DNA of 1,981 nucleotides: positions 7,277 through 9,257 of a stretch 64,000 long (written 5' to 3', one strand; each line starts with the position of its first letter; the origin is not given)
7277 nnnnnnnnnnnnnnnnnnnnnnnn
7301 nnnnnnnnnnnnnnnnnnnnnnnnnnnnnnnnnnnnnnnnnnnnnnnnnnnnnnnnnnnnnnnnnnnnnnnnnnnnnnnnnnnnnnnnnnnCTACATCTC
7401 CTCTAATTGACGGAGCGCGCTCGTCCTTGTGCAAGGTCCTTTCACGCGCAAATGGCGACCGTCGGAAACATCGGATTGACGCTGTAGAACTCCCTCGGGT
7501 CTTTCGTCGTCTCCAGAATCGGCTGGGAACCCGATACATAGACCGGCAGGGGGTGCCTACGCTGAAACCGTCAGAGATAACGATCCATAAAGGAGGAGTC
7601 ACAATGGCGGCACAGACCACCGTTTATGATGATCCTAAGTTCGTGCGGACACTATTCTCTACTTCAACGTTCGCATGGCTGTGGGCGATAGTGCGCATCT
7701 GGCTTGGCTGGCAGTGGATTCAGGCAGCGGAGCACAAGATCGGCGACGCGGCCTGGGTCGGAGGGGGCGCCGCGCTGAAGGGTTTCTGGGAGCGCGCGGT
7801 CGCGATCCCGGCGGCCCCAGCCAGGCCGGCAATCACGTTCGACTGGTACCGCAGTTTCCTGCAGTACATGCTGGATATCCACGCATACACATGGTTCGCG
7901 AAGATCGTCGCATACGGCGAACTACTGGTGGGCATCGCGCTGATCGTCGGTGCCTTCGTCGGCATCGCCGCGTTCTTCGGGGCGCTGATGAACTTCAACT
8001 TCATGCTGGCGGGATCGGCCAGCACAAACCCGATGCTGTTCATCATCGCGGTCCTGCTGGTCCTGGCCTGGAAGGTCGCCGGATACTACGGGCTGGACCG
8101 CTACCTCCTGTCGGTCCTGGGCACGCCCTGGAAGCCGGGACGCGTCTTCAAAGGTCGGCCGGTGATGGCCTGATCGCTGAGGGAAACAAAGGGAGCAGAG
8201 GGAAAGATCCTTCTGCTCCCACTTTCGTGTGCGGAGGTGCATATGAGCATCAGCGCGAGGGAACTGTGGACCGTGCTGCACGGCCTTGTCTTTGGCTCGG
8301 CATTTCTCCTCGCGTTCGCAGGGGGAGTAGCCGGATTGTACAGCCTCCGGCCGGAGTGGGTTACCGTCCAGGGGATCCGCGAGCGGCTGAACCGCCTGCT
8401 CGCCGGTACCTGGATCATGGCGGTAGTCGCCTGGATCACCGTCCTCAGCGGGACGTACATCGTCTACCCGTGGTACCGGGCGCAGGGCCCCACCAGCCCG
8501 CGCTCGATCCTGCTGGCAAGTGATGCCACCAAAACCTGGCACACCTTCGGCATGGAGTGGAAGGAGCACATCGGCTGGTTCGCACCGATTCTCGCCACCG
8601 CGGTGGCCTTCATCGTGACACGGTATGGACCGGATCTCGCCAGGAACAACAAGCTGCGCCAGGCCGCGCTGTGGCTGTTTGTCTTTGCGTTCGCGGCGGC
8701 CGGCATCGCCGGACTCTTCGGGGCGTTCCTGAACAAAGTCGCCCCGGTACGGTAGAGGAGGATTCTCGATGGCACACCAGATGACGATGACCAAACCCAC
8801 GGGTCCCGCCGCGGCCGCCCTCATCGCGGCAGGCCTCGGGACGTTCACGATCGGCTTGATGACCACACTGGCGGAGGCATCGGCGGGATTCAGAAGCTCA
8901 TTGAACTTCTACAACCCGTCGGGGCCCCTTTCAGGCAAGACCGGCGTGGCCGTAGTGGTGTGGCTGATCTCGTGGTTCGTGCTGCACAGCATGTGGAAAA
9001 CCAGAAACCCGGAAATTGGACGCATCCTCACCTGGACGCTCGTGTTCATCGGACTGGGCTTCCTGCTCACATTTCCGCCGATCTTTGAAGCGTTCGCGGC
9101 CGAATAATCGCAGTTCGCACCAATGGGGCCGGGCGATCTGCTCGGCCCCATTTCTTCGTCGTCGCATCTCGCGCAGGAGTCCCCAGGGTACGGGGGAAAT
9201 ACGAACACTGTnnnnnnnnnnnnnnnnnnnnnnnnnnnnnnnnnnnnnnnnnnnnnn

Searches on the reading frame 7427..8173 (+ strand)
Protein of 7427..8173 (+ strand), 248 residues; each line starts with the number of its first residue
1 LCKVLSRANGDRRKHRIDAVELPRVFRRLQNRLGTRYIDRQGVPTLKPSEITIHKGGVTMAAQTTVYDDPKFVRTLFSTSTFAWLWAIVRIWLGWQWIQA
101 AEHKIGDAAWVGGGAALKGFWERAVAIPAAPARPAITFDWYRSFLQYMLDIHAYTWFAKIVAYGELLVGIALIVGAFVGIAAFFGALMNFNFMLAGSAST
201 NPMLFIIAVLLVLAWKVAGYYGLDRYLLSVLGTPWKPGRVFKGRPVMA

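Call 4: search_protein_families(library=pfam, proteins=[window:7427-8173:+], max_evalue=1)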
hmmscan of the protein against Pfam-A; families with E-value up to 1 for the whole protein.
window:7427-8173:+ (248 aa): 2 families
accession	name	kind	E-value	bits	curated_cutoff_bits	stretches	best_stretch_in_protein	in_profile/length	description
PF07681.17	DoxX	-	0.022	15.8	23.6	1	140-190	25-77/85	DoxX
PF06799.16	CGLD27-like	-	0.052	14.1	25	0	63-99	55-91/143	Conserved in the green lineage and diatoms 27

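Call 6: search_protein_families(library=ncbifam, proteins=[window:7427-8173:+], max_evalue=1)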
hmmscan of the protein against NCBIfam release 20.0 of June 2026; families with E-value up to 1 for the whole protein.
window:7427-8173:+ (248 aa): 1 family
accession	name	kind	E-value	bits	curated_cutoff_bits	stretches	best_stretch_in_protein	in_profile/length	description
NF041179.1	TQO_large_DoxD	equivalog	0.013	15.5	300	1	142-200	66-128/181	thiosulfate:quinone oxidoreductase large subunit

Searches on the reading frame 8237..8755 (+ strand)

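Call 4: search_protein_families(library=pfam, proteins=[window:8237-8755:+], max_evalue=1)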
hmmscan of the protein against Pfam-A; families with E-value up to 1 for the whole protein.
window:8237-8755:+ (172 aa): 0 families

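Call 6: search_protein_families(library=ncbifam, proteins=[window:8237-8755:+], max_evalue=1)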
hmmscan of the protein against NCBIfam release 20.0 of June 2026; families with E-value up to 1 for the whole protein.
window:8237-8755:+ (172 aa): 1 family
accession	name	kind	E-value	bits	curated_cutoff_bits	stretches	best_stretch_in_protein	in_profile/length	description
NF033634.1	SLATT_1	domain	0.25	11.3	41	1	15-55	55-95/132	SLATT domain-containing protein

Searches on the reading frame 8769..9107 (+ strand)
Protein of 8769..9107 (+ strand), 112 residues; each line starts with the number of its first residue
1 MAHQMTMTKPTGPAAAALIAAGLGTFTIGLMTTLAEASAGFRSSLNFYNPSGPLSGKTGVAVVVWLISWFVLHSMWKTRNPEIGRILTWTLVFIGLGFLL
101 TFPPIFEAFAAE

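Call 4: search_protein_families(library=pfam, proteins=[window:8769-9107:+], max_evalue=1)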
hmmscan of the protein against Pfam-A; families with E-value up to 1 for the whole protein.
window:8769-9107:+ (112 aa): 3 families
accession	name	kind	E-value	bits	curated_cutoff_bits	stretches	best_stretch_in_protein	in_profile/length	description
PF10066.14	DUF2304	-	0.035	14.8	25.5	1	60-110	5-55/106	Uncharacterized conserved protein (DUF2304)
PF20522.3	DUF6737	-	0.045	14.3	27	1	58-94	18-51/57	Domain of unknown function (DUF6737)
PF23021.3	6TM_2nd_PGAP2IP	-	0.12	12.7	27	1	16-106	5-92/181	PGAP2IP, second transmembrane domain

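Call 6: search_protein_families(library=ncbifam, proteins=[window:8769-9107:+], max_evalue=1)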
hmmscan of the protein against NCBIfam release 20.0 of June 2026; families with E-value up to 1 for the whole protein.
window:8769-9107:+ (112 aa): 4 families
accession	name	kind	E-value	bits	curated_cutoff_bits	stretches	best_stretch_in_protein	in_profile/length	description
NF045951.1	MAG0110_fam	subfamily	0.0016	17.7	98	1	16-103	12-101/237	MAG0110 family membrane protein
NF040476.1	chlor_memb_RclC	equivalog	0.013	15.3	275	1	58-106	94-142/190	reactive chlorine resistance membrane protein RclC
TIGR01906.1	integ_TIGR01906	hypoth_equivalog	0.085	12.7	74.8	1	61-109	105-151/207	TIGR01906 family membrane protein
NF042915.1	MAB_1171c_fam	subfamily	0.77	8.7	100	1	60-109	3-52/362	MAB_1171c family putative transporter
